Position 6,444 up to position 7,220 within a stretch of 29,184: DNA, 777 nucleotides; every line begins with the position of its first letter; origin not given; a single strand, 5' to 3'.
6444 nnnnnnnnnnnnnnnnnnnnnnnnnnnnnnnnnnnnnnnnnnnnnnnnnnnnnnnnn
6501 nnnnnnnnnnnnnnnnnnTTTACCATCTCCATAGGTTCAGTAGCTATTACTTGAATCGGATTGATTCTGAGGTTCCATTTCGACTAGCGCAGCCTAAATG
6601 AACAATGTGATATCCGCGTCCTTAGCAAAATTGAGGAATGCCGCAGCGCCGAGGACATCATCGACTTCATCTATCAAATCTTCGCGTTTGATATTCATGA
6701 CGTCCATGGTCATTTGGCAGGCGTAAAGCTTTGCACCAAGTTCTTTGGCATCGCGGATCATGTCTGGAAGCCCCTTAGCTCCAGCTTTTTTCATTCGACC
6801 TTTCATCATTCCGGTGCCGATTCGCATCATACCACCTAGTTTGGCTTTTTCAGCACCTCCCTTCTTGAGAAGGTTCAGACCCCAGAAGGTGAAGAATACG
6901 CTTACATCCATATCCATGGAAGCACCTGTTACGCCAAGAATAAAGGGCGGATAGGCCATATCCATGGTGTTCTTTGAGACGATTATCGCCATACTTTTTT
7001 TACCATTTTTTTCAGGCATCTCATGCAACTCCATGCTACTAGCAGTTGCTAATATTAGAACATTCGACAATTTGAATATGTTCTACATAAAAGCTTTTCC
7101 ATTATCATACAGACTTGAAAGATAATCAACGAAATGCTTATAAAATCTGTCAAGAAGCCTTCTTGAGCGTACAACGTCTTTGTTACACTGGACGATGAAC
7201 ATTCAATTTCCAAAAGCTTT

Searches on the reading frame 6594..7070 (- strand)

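Call 56: search_protein_families(library=pfam, proteins=[window:6594-7070:-])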
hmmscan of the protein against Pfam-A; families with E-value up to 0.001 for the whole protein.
window:6594-7070:- (158 aa): 2 families
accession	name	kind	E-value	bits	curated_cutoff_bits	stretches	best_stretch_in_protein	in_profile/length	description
PF13686.11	DrsE_2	-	1.5e-43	148.9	25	2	80-157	80-156/156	DsrE/DsrF/DrsH-like family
PF02635.20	DsrE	-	1.2e-09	38.7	22.7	1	25-155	1-113/116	DsrE/DsrF-like family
